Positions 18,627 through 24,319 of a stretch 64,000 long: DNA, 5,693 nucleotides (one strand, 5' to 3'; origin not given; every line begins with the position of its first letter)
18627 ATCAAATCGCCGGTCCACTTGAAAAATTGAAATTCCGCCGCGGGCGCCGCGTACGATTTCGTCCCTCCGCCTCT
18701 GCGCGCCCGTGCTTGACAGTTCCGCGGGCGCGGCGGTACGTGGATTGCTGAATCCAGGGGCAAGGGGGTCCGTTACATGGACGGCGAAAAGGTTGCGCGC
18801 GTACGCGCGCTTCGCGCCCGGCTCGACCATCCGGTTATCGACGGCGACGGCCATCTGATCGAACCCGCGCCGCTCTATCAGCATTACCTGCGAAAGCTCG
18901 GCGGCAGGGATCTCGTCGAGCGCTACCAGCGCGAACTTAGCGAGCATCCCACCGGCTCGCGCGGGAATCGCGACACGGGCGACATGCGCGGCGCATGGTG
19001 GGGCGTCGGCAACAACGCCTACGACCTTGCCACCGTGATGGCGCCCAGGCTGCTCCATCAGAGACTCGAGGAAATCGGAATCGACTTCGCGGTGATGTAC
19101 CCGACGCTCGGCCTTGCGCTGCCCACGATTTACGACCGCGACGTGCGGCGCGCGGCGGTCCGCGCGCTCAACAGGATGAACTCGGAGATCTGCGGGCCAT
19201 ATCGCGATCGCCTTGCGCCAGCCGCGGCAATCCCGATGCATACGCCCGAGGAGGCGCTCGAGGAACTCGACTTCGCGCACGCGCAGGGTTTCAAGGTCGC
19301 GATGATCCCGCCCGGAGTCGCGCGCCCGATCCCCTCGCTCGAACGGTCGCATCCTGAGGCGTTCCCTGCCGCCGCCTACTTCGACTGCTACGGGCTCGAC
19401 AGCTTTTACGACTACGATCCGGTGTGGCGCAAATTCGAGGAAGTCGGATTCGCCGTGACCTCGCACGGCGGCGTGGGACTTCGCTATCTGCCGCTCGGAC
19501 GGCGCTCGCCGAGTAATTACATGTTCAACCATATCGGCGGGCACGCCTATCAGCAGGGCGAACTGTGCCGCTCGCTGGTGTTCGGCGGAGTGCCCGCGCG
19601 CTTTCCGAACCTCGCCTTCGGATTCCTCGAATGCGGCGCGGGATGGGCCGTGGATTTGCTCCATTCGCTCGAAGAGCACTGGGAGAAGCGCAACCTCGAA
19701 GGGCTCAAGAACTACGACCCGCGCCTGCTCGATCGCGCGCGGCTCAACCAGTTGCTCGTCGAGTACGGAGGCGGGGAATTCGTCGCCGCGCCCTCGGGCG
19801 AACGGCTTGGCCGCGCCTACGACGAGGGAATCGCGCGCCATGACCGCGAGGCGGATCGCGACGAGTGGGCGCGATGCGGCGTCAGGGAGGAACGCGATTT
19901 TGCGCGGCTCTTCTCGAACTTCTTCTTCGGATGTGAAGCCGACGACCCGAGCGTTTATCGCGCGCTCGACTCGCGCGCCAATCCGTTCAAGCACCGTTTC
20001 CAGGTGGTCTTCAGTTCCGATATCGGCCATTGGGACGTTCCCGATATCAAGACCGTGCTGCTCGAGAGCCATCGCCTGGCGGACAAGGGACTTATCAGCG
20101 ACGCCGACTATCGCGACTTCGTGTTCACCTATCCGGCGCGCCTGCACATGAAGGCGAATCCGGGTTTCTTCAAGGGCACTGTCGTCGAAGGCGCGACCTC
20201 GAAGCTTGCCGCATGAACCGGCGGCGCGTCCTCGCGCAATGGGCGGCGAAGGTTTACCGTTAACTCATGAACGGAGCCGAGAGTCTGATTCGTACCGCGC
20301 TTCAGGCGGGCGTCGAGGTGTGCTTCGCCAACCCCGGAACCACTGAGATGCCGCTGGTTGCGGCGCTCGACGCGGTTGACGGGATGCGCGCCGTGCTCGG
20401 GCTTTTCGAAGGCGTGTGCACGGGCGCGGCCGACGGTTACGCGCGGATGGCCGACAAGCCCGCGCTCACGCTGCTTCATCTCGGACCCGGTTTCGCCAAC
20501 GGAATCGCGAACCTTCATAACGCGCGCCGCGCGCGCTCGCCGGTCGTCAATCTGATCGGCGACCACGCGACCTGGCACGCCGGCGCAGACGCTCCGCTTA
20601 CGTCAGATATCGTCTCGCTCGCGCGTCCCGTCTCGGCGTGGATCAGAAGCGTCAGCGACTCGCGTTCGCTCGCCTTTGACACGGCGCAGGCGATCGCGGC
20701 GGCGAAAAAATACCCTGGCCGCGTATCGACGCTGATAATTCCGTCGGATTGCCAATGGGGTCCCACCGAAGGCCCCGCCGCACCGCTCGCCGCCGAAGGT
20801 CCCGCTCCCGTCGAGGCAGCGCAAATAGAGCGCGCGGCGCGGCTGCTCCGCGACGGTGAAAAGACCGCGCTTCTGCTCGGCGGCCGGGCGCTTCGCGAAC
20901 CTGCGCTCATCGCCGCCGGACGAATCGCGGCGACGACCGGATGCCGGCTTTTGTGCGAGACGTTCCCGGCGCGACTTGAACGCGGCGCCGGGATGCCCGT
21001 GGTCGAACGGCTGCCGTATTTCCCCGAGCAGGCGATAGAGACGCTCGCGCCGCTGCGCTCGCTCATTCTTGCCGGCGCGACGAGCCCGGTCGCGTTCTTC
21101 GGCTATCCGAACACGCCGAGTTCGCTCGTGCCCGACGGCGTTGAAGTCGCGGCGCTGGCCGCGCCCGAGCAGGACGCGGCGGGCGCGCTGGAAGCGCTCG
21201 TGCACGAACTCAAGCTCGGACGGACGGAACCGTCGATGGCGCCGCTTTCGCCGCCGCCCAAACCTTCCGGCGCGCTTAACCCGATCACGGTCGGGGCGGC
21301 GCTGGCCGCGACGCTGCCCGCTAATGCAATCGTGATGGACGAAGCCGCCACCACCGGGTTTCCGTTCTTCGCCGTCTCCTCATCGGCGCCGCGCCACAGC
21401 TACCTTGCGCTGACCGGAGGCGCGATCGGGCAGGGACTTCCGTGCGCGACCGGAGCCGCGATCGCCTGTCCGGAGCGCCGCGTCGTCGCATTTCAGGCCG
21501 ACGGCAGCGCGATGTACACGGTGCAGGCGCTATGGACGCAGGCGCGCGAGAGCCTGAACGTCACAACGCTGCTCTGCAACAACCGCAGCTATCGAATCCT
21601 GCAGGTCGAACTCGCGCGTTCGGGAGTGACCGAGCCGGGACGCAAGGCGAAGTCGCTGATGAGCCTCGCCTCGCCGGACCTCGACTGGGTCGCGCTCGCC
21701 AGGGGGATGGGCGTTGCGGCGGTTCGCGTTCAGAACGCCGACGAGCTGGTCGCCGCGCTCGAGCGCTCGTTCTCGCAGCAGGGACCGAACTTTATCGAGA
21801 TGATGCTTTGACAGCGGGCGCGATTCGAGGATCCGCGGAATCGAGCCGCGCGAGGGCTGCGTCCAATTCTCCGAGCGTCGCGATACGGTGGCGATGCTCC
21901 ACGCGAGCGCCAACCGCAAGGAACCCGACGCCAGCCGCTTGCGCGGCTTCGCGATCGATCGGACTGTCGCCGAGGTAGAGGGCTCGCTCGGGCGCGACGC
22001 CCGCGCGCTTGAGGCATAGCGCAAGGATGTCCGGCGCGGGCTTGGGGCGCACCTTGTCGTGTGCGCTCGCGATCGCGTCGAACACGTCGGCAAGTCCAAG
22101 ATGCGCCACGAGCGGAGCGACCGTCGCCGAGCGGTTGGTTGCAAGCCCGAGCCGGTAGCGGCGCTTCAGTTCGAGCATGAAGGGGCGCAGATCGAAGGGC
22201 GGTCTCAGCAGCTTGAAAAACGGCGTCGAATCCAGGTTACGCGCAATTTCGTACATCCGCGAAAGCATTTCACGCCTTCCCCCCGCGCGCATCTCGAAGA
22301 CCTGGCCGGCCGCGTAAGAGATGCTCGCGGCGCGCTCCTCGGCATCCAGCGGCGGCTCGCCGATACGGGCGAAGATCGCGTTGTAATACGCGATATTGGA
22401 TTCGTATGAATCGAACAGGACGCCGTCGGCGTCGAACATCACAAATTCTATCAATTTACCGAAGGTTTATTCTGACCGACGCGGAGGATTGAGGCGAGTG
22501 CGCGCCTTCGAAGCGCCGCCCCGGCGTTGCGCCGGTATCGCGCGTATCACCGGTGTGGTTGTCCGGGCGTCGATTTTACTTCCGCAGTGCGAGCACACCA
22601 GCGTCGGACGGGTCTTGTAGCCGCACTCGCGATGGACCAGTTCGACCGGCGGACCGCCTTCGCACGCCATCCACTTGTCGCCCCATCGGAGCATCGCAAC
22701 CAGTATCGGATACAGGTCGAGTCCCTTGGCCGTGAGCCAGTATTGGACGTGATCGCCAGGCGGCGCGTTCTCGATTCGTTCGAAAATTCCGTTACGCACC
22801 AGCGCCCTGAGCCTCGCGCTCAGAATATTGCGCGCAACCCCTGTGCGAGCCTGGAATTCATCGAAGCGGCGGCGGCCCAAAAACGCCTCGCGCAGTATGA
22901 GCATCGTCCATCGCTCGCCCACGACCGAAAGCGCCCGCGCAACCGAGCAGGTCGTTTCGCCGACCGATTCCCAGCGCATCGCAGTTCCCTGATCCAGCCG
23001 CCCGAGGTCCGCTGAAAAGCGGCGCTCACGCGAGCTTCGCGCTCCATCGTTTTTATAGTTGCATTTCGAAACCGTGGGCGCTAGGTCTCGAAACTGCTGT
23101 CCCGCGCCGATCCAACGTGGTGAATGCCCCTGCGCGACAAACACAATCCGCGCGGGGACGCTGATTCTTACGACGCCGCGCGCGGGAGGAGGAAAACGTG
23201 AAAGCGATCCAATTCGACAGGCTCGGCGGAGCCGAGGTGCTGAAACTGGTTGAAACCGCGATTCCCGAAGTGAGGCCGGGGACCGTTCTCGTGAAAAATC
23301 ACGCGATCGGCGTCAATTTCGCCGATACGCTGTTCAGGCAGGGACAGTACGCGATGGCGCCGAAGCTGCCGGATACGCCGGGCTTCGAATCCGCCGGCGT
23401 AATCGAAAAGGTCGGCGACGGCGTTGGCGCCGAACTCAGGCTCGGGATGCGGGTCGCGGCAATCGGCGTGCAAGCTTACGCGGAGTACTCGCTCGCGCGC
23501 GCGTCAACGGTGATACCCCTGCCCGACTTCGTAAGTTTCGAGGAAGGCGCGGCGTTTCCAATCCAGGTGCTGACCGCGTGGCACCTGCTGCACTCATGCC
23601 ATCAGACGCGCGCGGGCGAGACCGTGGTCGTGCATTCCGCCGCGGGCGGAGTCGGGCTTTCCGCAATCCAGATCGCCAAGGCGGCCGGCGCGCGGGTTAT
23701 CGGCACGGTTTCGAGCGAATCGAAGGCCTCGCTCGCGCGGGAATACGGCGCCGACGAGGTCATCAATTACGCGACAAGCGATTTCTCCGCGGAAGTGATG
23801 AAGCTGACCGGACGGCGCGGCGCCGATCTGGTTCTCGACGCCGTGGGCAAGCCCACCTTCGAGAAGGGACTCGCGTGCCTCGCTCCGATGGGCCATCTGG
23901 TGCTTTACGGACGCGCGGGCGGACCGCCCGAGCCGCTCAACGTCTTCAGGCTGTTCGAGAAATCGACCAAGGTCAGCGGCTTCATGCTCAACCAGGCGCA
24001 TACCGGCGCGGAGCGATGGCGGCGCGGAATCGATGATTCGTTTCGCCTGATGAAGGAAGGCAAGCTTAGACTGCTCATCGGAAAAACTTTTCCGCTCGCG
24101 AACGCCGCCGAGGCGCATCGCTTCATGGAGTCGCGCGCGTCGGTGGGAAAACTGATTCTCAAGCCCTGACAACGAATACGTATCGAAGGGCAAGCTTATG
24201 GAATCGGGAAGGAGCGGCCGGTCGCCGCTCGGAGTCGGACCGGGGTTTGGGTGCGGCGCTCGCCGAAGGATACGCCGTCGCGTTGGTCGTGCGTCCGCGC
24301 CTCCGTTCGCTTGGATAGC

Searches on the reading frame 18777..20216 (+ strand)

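Call 64: search_protein_families(library=pfam, proteins=[window:18777-20216:+], max_evalue=0.00001)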
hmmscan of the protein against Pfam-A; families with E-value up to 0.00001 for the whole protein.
window:18777-20216:+ (479 aa): 1 family
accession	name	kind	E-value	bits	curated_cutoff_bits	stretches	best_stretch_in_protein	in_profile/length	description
PF04909.20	Amidohydro_2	-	2.3e-08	34.6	26.4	1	120-331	54-237/289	Amidohydrolase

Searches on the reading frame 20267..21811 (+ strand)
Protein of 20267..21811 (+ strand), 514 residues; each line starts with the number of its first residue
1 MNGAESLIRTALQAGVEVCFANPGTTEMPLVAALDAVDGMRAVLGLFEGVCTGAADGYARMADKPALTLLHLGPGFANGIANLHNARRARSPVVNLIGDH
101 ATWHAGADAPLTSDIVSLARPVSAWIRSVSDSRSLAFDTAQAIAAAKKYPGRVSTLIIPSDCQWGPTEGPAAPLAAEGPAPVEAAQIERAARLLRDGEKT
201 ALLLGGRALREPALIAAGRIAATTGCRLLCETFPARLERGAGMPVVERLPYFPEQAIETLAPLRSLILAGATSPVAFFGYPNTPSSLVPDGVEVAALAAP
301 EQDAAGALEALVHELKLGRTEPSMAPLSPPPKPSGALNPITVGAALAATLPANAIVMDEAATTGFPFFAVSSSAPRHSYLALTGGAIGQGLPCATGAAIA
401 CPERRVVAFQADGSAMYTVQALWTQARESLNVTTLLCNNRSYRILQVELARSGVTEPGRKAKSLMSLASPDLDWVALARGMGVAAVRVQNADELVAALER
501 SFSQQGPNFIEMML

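Call 64: search_protein_families(library=pfam, proteins=[window:20267-21811:+], max_evalue=0.00001)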
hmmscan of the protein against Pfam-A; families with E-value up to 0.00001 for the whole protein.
window:20267-21811:+ (514 aa): 2 families
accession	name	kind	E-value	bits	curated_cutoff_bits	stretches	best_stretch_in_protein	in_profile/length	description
PF02776.23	TPP_enzyme_N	-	2e-27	95.8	26.8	1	1-108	1-108/119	Thiamine pyrophosphate enzyme, N-terminal TPP binding domain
PF02775.26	TPP_enzyme_C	-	3.1e-27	95.7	21.9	1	372-511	15-150/151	Thiamine pyrophosphate enzyme, C-terminal TPP binding domain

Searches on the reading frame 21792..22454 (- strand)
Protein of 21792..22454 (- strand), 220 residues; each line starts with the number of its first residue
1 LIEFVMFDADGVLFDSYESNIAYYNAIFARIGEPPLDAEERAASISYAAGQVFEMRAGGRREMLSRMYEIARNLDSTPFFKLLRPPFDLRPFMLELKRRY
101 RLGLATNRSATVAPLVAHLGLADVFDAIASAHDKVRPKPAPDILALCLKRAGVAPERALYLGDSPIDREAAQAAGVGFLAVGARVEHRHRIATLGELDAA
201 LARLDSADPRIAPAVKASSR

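Call 64: search_protein_families(library=pfam, proteins=[window:21792-22454:-], max_evalue=0.00001)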
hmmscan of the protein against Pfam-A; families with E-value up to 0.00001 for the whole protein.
window:21792-22454:- (220 aa): 2 families
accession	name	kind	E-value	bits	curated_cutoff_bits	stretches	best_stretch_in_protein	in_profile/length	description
PF13419.12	HAD_2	-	1.4e-24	87.6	23.8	1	5-181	1-178/178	Haloacid dehalogenase-like hydrolase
PF00702.32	Hydrolase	-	7.9e-20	72.5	26.4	1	5-175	4-191/191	haloacid dehalogenase-like hydrolase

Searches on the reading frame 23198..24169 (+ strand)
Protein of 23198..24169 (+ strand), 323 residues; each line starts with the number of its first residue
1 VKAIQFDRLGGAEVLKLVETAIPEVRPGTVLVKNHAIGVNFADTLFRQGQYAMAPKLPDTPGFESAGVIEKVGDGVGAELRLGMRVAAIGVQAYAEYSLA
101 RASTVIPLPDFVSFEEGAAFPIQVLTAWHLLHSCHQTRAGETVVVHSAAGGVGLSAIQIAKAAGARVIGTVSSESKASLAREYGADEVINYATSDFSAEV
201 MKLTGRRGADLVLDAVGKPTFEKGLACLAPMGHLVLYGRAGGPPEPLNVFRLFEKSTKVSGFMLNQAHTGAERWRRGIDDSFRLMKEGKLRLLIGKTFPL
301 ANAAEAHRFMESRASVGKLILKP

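Call 64: search_protein_families(library=pfam, proteins=[window:23198-24169:+], max_evalue=0.00001)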
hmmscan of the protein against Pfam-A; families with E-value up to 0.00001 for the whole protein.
window:23198-24169:+ (323 aa): 3 families
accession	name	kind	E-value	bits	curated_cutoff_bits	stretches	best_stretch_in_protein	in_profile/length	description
PF00107.32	ADH_zinc_N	-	1.3e-34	119.4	31.8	1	151-272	1-118/129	Zinc-binding dehydrogenase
PF13602.12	ADH_zinc_N_2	-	1.3e-26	94.6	27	1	184-321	2-134/134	Zinc-binding dehydrogenase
PF08240.17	ADH_N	-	8.7e-14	52.1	23.5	1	27-110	2-104/104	Alcohol dehydrogenase GroES-like domain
